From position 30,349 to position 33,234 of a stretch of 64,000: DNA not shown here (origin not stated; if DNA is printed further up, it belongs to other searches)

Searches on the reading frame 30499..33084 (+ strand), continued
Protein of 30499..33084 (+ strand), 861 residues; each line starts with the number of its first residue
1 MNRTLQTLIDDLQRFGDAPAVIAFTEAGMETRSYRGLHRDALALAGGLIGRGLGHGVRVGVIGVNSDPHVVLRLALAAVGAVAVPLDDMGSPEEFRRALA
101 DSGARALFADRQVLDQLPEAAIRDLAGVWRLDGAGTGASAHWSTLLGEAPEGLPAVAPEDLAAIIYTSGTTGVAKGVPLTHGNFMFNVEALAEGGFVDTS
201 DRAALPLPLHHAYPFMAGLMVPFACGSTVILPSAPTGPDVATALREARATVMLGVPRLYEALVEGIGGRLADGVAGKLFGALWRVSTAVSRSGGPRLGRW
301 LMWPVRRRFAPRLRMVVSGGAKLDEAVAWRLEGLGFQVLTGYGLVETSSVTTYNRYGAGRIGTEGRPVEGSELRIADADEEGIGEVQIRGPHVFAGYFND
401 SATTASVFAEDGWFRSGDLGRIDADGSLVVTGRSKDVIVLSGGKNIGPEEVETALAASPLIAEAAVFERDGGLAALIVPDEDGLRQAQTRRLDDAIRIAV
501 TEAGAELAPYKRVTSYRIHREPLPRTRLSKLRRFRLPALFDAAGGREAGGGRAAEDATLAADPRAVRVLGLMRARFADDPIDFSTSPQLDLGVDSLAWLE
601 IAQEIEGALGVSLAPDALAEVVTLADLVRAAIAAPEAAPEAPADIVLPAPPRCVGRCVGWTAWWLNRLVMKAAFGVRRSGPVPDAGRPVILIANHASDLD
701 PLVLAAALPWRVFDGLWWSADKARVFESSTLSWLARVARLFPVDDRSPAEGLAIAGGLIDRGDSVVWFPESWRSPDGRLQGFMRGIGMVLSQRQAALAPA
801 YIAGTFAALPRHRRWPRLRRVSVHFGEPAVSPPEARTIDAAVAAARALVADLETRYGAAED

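Call 49: search_protein_families(library=ncbifam, proteins=[L084:3542-6187:-, L086:3583-6222:-, L086:2075-3067:-, L085:5572-6564:-, L086:6219-7202:-, L001:14541-15533:+, L084:10628-11752:+, L086:3080-3586:-], max_evalue=1e-10)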
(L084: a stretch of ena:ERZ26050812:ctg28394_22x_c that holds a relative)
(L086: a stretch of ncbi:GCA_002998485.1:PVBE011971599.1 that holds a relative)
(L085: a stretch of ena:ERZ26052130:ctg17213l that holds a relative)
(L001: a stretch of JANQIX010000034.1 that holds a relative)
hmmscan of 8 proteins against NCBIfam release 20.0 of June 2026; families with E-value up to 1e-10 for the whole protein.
L084:3542-6187:- (881 aa): 5 families
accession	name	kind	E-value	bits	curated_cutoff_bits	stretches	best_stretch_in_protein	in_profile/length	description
TIGR03480.1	HpnN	hypoth_equivalog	4.4e-281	934.8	751.85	1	20-873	4-859/862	hopanoid biosynthesis associated RND transporter like protein HpnN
NF052374.1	HopndTporHpnN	equivalog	1.6e-207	691.5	1100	1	22-871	9-855/858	hopanoid transporter HpnN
NF045600.2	BstA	equivalog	1.1e-57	195.7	1400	1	19-878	6-902/903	sterol transporter cytoplasmic membrane protein BstA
TIGR00921.1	2A067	subfamily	3.6e-36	124.5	351.9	2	259-437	556-733/733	hydrophobe/amphiphile efflux-3 (HAE3) family transporter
TIGR00833.1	actII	subfamily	3.1e-23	82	874.7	1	258-509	147-408/910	MMPL family RND transporter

L086:3583-6222:- (879 aa): 5 families
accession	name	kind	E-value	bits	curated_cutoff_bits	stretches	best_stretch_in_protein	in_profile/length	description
TIGR03480.1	HpnN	hypoth_equivalog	6.9e-296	983.8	751.85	1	19-866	4-857/862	hopanoid biosynthesis associated RND transporter like protein HpnN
NF052374.1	HopndTporHpnN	equivalog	3.4e-214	713.6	1100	1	21-866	9-855/858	hopanoid transporter HpnN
NF045600.2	BstA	equivalog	1.4e-55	188.6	1400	2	642-865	670-894/903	sterol transporter cytoplasmic membrane protein BstA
TIGR00921.1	2A067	subfamily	3.2e-31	108.2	351.9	2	260-437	557-733/733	hydrophobe/amphiphile efflux-3 (HAE3) family transporter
TIGR00833.1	actII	subfamily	1.1e-23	83.5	874.7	1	242-446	133-337/910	MMPL family RND transporter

L086:2075-3067:- (330 aa): 12 families
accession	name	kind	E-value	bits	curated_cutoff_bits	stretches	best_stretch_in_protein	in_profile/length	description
TIGR03466.1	HpnA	hypoth_equivalog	1e-141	471.6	367.65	1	1-327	1-326/327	hopanoid-associated sugar epimerase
NF052578.1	StrlDmthSdmBMthl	equivalog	2.2e-63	215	600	1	1-327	1-327/328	sterol demethylase protein SdmB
NF042422.1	oxyalk_red_OleD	equivalog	9.4e-32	110.7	580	1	1-311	1-316/329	2-alkyl-3-oxoalkanoate reductase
NF042423.1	oxyalk_red_Shew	equivalog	6.3e-26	91.2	580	1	2-308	10-320/331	2-alkyl-3-oxoalkanoate reductase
NF041293.1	G6PDh_Azf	equivalog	3.1e-19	69.4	400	1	3-121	5-123/252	NAD-dependent glucose-6-phosphate dehydrogenase Azf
NF058621.1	DiazavRedAvaA7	equivalog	7.2e-19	68.5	400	1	1-254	1-255/304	3-diazoavenalumate denitrifying reductase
TIGR04180.1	EDH_00030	hypoth_equivalog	1.8e-18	66.6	475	1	4-179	2-183/297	NAD-dependent 4,6-dehydratase LegB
TIGR01179.1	galE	equivalog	1.7e-17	63.3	262.3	1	3-149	2-153/332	UDP-glucose 4-epimerase GalE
NF005539.0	PRK07201.1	equivalog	8.7e-17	61.1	549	1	1-170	1-176/657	SDR family oxidoreductase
TIGR01181.1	dTDP_gluc_dehyt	equivalog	1.5e-16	60.4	365.1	1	3-326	2-315/321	dTDP-glucose 4,6-dehydratase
TIGR01746.1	Thioester-redct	subfamily_domain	3.3e-15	56.2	213.35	1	64-174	88-198/371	thioester reductase domain-containing protein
NF004520.0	PRK05865.1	equivalog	3.6e-15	54.9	1509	1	1-257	1-208/854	sugar epimerase family protein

L085:5572-6564:- (330 aa): 12 families
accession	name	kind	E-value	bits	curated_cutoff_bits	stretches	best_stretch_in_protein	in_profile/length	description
TIGR03466.1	HpnA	hypoth_equivalog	1.2e-145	484.4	367.65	1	1-329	1-327/327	hopanoid-associated sugar epimerase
NF052578.1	StrlDmthSdmBMthl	equivalog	1.3e-66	225.6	600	1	1-328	1-327/328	sterol demethylase protein SdmB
NF042422.1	oxyalk_red_OleD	equivalog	5e-38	131.3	580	1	1-312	1-316/329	2-alkyl-3-oxoalkanoate reductase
NF042423.1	oxyalk_red_Shew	equivalog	6.5e-32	110.9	580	1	3-309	11-320/331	2-alkyl-3-oxoalkanoate reductase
TIGR04180.1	EDH_00030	hypoth_equivalog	1.5e-20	73.5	475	1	4-194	2-198/297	NAD-dependent 4,6-dehydratase LegB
NF041293.1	G6PDh_Azf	equivalog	5e-19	68.7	400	1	3-119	5-121/252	NAD-dependent glucose-6-phosphate dehydrogenase Azf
TIGR01179.1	galE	equivalog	2.4e-18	66.1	262.3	1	4-150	3-154/332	UDP-glucose 4-epimerase GalE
TIGR01746.1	Thioester-redct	subfamily_domain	4e-18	65.8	213.35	1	2-212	1-241/371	thioester reductase domain-containing protein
TIGR01181.1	dTDP_gluc_dehyt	equivalog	1e-16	60.9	365.1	1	3-326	2-314/321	dTDP-glucose 4,6-dehydratase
NF058621.1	DiazavRedAvaA7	equivalog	1.2e-16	61.2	400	1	1-222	1-223/304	3-diazoavenalumate denitrifying reductase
NF005539.0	PRK07201.1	equivalog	1.9e-15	56.6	549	1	1-170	1-176/657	SDR family oxidoreductase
NF004520.0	PRK05865.1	equivalog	2.8e-14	52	1509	1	3-218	3-171/854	sugar epimerase family protein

L086:6219-7202:- (327 aa): 1 family
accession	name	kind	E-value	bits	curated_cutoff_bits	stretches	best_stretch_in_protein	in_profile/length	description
TIGR03476.1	HpnL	subfamily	4e-91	305.6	195.65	1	1-317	1-318/318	putative membrane protein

L001:14541-15533:+ (330 aa): 11 families
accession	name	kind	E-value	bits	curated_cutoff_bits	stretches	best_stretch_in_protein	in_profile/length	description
TIGR04180.1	EDH_00030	hypoth_equivalog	2.2e-30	105.7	475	1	5-274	2-262/297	NAD-dependent 4,6-dehydratase LegB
TIGR01181.1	dTDP_gluc_dehyt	equivalog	7.8e-25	87.6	365.1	1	4-321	2-315/321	dTDP-glucose 4,6-dehydratase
TIGR01179.1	galE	equivalog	2.4e-19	69.4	262.3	1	4-320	2-328/332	UDP-glucose 4-epimerase GalE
NF008872.0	PRK11908.1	equivalog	1.6e-17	63.6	294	1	2-269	2-272/349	bifunctional UDP-4-keto-pentose/UDP-xylose synthase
NF047922.1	GDPFucSynFcl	equivalog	2e-17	63.6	500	1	75-320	57-304/308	GDP-L-fucose synthase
NF005998.1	PRK08125.1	equivalog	1.9e-14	53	777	1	2-269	316-586/649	bifunctional UDP-4-amino-4-deoxy-L-arabinose formyltransferase/UDP-glucuronic acid oxidase ArnA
TIGR01746.1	Thioester-redct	subfamily_domain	5.1e-14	52.3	213.35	1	61-243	78-254/371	thioester reductase domain-containing protein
NF043036.1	ErythonDh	equivalog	1.5e-12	47.4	325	1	4-131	3-133/321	D-erythronate dehydrogenase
NF042423.1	oxyalk_red_Shew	equivalog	3.2e-12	46.2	580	1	2-265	9-254/331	2-alkyl-3-oxoalkanoate reductase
TIGR03466.1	HpnA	hypoth_equivalog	1.6e-11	43.7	367.65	1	3-131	2-121/327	hopanoid-associated sugar epimerase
TIGR02197.1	heptose_epim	equivalog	2.7e-11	43.2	274.6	1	5-254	2-247/316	ADP-glyceromanno-heptose 6-epimerase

L084:10628-11752:+ (374 aa): 8 families
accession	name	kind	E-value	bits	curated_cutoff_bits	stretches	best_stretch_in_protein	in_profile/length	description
NF041876.1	EPS_EpsE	equivalog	2.8e-30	105.9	400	1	158-364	176-389/389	exopolysaccharide biosynthesis GT4 family glycosyltransferase EpsE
TIGR03088.1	stp2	hypoth_equivalog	1e-27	97.2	409.05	1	73-371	71-374/374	TIGR03088 family PEP-CTERM/XrtA system glycosyltransferase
TIGR03449.1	mycothiol_MshA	equivalog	1.3e-17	63.8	462.5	1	146-372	165-405/406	D-inositol-3-phosphate glycosyltransferase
TIGR02149.1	glgA_Coryne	subfamily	2.3e-17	63.2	302.4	1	194-369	207-389/391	glycogen synthase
TIGR03999.1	thiol_BshA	equivalog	3.4e-15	55.9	273.7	1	198-371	206-374/375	N-acetyl-alpha-D-glucosaminyl L-malate synthase BshA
NF038229.1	Glyco4_Geo_Pelo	equivalog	8.1e-15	54.7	400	1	260-371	229-337/338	GPMC system family 4 glycosyltransferase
TIGR04005.1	wcaL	equivalog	2.3e-13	49.8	537.6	1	157-362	187-398/406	colanic acid biosynthesis glycosyltransferase WcaL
NF038011.1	PelF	equivalog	2.4e-13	49.9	100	1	163-362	276-484/489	GT4 family glycosyltransferase PelF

L086:3080-3586:- (168 aa): 0 families

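Call 55: find_encoding_contigs(protein=P0019, flank=8000, max_places=3)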
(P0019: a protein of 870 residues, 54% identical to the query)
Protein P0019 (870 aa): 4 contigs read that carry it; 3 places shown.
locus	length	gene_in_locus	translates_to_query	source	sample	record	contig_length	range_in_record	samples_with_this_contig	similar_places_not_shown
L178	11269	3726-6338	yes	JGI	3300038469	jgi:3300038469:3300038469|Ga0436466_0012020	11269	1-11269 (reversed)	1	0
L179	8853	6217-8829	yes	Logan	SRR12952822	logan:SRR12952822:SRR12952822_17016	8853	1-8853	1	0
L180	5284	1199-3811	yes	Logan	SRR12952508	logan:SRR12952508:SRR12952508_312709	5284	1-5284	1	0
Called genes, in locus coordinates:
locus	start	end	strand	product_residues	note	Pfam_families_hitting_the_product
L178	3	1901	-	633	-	?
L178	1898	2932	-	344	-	PF03706:LPG_synthase_TM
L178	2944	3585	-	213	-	PF01066:CDP-OH_P_transf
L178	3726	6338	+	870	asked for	PF00501:AMP-binding, PF13193:AMP-binding_C (faint), PF23562:AMP-binding_C_3 (faint), PF00550:PP-binding (weak), PF01553:Acyltransferase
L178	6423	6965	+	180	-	PF00903:Glyoxalase, PF13669:Glyoxalase_4 (weak)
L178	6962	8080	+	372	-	-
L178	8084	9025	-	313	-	PF13379:NMT1_2 (faint), PF09084:NMT1 (weak)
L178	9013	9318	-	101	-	-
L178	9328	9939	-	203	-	PF00903:Glyoxalase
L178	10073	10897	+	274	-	PF00248:Aldo_ket_red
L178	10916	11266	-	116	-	-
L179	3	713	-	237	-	?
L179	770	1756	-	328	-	PF01073:3Beta_HSD, PF01370:Epimerase, PF04321:RmlD_sub_bind, PF05368:NmrA, PF13460:NAD_binding_10, PF16363:GDP_Man_Dehyd, PF07993:NAD_binding_4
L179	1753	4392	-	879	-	PF03176:MMPL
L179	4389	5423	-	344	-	PF03706:LPG_synthase_TM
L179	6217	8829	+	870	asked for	PF00501:AMP-binding, PF13193:AMP-binding_C (faint), PF23562:AMP-binding_C_3 (faint), PF00550:PP-binding (weak), PF01553:Acyltransferase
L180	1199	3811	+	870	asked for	PF00501:AMP-binding, PF13193:AMP-binding_C (faint), PF23562:AMP-binding_C_3 (faint), PF00550:PP-binding (weak), PF01553:Acyltransferase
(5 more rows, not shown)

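Call 56: find_encoding_contigs(protein=P0028, flank=8000, max_places=2)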
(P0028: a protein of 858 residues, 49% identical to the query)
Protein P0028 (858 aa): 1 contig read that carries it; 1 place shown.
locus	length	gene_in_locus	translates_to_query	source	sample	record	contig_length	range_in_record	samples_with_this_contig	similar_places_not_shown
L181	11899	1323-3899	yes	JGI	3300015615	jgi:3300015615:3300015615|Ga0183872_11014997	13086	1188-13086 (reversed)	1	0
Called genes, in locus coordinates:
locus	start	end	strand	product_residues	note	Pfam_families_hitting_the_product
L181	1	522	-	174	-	?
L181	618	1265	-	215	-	PF01066:CDP-OH_P_transf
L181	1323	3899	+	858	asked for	PF00501:AMP-binding, PF13193:AMP-binding_C (weak), PF00550:PP-binding (weak), PF01553:Acyltransferase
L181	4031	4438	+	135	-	PF00903:Glyoxalase, PF13669:Glyoxalase_4 (faint), PF22677:Ble-like_N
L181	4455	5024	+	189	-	-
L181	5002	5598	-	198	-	PF01470:Peptidase_C15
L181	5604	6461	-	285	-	PF00753:Lactamase_B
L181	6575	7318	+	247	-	-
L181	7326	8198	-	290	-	-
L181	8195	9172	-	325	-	PF04909:Amidohydro_2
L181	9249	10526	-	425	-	PF00563:EAL (weak)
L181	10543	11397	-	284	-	PF00512:HisKA, PF02518:HATPase_c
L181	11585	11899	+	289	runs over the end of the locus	PF14417:MEDS, PF00196:GerE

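Call 66: search_protein_families(library=ncbifam, proteins=[L081:12057-13175:+, L178:2944-3585:-, L085:1450-2742:+, L085:7181-7816:-, L085:6561-7181:-], max_evalue=0.000001)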
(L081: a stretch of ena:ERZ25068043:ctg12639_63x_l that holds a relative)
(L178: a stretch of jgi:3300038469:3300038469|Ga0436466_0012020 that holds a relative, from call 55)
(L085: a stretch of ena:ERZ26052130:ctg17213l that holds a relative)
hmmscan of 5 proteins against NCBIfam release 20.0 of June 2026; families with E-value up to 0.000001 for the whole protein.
L081:12057-13175:+ (372 aa): 0 families

L178:2944-3585:- (213 aa): 3 families
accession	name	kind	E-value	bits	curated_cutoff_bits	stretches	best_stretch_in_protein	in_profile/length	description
NF040950.1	archin_ph_syn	equivalog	1.9e-12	47.4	180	1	20-96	14-88/191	archaetidylinositol phosphate synthase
NF052561.1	PIPSynBT1523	equivalog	2.4e-09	37.2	350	1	21-109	16-111/232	hypothetical protein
NF045883.1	PIPSynth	equivalog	9e-09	35.3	170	1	21-93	14-84/197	phosphatidylinositol phosphate synthase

L085:1450-2742:+ (430 aa): 6 families
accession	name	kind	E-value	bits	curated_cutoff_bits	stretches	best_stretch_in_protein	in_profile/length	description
NF041878.1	paak_haloarch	equivalog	3.3e-51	174.2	700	1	8-414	9-414/427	phenylacetate--CoA ligase PaaK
TIGR02155.1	PA_CoA_ligase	equivalog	6.9e-46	156.6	646.3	1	9-429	5-422/422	phenylacetate--CoA ligase PaaK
NF053551.1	FlxY_rubin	equivalog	9.4e-42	143.2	520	1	10-429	7-424/424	flexirubin biosynthesis putative acyl-CoA ligase FlxY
NF045666.1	DVU1553_fam_AMP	equivalog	2.1e-33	115.8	300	1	7-309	18-314/331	DVU_1553 family AMP-dependent CoA ligase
TIGR03335.1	F390_ftsA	equivalog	7e-27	94.2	458.7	1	10-379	12-384/445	coenzyme F390 synthetase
NF041217.1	BagE_FevW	exception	3.6e-26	92.1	800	1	13-413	14-393/424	bagremycin/ferroverdin synthetase BagE/FevW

L085:7181-7816:- (211 aa): 4 families
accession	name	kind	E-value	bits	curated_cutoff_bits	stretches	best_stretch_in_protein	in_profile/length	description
NF040950.1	archin_ph_syn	equivalog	6.2e-15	55.6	180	1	14-139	12-131/191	archaetidylinositol phosphate synthase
NF045883.1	PIPSynth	equivalog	7.1e-10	38.9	170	1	15-94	12-89/197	phosphatidylinositol phosphate synthase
NF041135.1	IPPtranDIPPsyn_Thcocales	equivalog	9.6e-09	34.7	580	1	25-92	249-312/419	bifunctional L-myo-inositol-1-phosphate cytidylyltransferase/CDP-L-myo-inositol myo-inositolphosphotransferase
NF052561.1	PIPSynBT1523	equivalog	5.8e-07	29.4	350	1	18-103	17-109/232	hypothetical protein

L085:6561-7181:- (206 aa): 3 families
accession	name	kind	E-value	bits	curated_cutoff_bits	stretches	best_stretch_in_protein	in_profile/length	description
NF040950.1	archin_ph_syn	equivalog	1.4e-12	47.9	180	1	20-106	19-104/191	archaetidylinositol phosphate synthase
NF045883.1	PIPSynth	equivalog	1.5e-12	47.6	170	1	22-119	20-117/197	phosphatidylinositol phosphate synthase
NF052561.1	PIPSynBT1523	equivalog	3.4e-09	36.8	350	1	22-139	22-146/232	hypothetical protein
